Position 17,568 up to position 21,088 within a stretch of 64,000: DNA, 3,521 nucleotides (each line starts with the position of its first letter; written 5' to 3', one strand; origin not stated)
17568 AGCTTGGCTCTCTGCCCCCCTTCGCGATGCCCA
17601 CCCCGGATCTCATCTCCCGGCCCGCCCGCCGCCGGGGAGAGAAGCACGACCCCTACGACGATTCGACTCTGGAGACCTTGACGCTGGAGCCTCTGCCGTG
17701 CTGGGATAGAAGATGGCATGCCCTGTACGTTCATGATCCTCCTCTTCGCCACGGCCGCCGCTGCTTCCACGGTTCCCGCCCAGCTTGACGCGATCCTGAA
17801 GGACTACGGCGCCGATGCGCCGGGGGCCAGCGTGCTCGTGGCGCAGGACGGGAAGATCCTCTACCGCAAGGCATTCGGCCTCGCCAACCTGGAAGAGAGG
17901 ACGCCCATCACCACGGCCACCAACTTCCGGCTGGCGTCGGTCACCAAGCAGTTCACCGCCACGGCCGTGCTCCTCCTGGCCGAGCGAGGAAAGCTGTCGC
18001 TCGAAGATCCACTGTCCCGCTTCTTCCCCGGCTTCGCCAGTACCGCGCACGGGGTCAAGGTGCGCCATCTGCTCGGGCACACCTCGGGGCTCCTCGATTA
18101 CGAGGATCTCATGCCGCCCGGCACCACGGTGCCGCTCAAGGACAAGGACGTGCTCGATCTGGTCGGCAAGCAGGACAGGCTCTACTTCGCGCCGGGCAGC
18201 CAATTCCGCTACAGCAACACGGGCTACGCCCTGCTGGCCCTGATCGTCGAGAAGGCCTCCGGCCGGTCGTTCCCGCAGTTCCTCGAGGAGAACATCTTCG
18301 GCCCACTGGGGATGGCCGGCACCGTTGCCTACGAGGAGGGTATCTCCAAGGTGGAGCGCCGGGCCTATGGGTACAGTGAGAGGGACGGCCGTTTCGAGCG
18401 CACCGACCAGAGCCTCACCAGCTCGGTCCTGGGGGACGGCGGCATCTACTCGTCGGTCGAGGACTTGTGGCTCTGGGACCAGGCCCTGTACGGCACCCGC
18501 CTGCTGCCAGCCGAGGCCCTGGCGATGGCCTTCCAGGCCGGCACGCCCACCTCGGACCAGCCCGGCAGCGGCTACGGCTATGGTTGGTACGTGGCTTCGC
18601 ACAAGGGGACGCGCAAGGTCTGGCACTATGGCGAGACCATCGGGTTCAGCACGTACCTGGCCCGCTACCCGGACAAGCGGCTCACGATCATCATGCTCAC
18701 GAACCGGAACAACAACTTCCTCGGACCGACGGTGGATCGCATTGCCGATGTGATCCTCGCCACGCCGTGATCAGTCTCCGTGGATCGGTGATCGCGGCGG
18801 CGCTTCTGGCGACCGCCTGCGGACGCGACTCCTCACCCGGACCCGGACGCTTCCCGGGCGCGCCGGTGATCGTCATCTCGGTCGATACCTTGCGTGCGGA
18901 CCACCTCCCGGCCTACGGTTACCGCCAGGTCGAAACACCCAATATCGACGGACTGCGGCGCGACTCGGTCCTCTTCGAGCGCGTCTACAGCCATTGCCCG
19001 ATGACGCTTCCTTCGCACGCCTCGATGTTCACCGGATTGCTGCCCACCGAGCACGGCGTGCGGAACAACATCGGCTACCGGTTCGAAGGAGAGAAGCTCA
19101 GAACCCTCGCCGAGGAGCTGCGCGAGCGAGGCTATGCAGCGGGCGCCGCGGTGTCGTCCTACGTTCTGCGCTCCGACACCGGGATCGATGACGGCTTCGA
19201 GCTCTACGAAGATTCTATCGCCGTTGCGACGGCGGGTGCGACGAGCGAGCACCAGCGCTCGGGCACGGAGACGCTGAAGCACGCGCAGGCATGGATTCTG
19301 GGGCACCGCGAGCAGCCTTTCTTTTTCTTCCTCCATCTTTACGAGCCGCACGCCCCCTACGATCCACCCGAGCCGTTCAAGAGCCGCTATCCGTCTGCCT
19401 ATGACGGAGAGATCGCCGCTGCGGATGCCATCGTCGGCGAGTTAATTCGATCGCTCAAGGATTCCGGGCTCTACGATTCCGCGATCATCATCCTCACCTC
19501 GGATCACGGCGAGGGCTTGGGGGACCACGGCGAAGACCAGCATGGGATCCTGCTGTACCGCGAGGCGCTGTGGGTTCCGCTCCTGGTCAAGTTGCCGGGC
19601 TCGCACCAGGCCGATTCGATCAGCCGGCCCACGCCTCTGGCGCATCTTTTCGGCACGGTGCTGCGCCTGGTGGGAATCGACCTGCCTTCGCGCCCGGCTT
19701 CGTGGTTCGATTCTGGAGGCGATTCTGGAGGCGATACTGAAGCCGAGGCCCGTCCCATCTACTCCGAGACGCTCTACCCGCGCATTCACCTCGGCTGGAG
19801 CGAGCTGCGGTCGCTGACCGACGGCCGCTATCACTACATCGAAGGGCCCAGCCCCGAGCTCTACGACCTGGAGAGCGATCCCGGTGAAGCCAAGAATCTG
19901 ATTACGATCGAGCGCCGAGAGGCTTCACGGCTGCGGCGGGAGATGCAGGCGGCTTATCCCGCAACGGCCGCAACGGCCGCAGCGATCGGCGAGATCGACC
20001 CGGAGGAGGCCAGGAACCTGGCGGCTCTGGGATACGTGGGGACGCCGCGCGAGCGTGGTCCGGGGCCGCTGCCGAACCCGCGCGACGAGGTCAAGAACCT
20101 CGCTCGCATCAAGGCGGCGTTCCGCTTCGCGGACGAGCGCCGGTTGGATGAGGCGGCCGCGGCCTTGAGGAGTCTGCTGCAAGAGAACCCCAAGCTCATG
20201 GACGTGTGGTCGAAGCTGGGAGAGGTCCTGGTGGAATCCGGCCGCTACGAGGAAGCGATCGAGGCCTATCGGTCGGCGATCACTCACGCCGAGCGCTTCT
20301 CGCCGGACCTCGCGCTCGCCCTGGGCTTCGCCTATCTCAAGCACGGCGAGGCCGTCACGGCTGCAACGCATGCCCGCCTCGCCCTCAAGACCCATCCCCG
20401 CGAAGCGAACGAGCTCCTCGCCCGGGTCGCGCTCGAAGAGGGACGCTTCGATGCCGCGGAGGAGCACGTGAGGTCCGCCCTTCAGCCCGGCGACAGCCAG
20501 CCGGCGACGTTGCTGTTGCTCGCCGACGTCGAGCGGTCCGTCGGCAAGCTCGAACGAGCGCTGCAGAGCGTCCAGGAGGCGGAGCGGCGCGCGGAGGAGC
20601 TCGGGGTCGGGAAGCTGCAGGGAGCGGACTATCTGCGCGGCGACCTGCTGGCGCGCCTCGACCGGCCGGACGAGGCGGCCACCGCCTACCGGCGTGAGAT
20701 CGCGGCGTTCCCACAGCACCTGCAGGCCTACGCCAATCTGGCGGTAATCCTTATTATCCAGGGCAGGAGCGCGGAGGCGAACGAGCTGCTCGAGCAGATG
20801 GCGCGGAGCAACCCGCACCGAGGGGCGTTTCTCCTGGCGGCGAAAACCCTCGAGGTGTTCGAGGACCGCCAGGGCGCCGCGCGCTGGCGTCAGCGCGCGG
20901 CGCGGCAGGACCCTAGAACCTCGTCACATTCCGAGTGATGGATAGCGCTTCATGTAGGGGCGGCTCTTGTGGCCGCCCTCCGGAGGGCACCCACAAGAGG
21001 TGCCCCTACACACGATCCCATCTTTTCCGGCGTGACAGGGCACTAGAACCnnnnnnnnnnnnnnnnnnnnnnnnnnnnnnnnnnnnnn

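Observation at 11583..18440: Three nested direct copies of the 5' end of a serine-hydrolase gene flank two inserted genes (CPBP/Abi protease and STAND NTPase)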

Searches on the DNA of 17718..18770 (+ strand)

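Call 39: search_rna_families(sources=[L081, L087, L088], threshold=evalue, max_evalue=1, show_alignments=2)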
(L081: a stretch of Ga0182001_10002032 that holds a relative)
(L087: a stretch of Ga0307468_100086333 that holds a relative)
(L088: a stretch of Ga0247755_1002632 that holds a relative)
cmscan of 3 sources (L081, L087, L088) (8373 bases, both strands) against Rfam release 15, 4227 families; matches with E-value up to 1: 1.
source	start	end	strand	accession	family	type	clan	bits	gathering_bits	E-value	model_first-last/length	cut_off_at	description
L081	1061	1150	+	RF00005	tRNA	Gene; tRNA;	CL00001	22.3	29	0.56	1-71/71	no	tRNA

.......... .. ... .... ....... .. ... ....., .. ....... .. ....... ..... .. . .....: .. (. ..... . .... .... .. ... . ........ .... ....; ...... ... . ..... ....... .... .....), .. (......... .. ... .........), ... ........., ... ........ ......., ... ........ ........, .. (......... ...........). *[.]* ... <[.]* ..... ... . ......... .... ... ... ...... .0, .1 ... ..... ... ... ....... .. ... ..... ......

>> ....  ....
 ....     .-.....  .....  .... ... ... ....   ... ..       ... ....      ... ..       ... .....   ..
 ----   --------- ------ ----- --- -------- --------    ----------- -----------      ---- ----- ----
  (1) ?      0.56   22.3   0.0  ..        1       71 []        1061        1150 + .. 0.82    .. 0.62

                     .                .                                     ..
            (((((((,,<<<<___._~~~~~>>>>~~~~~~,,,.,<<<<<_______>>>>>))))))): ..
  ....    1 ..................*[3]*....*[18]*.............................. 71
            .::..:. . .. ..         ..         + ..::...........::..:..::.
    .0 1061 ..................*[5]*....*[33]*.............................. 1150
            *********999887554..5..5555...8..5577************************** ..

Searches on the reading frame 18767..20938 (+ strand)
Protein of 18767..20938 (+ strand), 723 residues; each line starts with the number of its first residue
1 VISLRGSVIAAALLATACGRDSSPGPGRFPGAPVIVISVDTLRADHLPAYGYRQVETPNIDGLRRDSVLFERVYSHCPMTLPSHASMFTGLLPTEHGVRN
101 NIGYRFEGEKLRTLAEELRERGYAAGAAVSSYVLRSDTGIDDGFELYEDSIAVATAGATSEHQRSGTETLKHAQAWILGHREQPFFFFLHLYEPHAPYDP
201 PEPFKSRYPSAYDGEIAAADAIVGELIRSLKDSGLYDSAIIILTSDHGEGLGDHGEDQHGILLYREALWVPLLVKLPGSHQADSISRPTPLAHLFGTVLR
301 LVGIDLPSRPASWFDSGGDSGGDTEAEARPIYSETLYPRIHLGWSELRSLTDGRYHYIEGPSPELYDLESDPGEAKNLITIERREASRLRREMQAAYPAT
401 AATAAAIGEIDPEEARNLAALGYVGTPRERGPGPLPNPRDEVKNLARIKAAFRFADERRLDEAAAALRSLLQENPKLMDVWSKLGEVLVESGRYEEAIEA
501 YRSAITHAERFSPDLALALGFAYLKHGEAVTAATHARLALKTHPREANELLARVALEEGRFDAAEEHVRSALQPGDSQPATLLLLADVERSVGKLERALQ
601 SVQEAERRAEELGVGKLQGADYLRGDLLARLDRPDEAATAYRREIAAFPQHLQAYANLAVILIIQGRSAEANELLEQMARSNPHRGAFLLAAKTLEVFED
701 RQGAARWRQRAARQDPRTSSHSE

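Call 7: search_protein_families(library=pfam, proteins=[window:18767-20938:+], max_evalue=0.01)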
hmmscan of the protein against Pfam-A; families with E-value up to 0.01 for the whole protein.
window:18767-20938:+ (723 aa): 28 families (the best 25 are shown)
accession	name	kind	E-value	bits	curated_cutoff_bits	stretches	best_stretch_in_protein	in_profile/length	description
PF00884.28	Sulfatase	-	1.9e-42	146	25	1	34-304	3-301/301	Sulfatase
PF01663.27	Phosphodiest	-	1.1e-18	68.4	23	2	34-105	1-69/342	Type I phosphodiesterase / nucleotide pyrophosphatase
PF13432.12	TPR_16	-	6.9e-18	65.2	32.7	4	455-505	8-58/65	Tetratricopeptide repeat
PF07719.23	TPR_2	-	2.9e-16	58.6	27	1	479-508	2-31/34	Tetratricopeptide repeat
PF14559.12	TPR_19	-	5.4e-15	55.9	25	3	456-501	3-48/68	Tetratricopeptide repeat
PF13181.12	TPR_8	-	1.8e-11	43.7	25.7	1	480-506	3-29/34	Tetratricopeptide repeat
PF00515.34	TPR_1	-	4.7e-11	42.4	27.8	1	479-509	2-32/34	Tetratricopeptide repeat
PF13428.12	TPR_14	-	7.1e-11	42.1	23.5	1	622-660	5-43/44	Tetratricopeptide repeat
PF13431.12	TPR_17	-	2.4e-10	40.3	24.4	0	641-671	2-32/34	Tetratricopeptide repeat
PF13424.12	TPR_12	-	7.7e-10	39.3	30.1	4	479-539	4-71/77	Tetratricopeptide repeat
PF23914.1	TPR_CcmH_CycH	-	1e-09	38.8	42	2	459-567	31-143/158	Cytochrome c-type biogenesis protein H TPR domain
PF09976.15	TPR_21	-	2.2e-09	37.8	25.5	1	549-651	80-179/193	Tetratricopeptide repeat-like domain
PF25063.1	ARM_TT21_C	-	5.2e-09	36.7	35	1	456-545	107-196/209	Tetratricopeptide repeat protein 21 C-terminal ARM domain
PF25064.1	ARM_TT21_5th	-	1.6e-08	35.3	27.8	0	459-523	16-76/117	TT21 fifth ARM repeats domain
PF12895.13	ANAPC3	-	4.4e-08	33.7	27.2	0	501-604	5-81/82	Anaphase-promoting complex, cyclosome, subunit 3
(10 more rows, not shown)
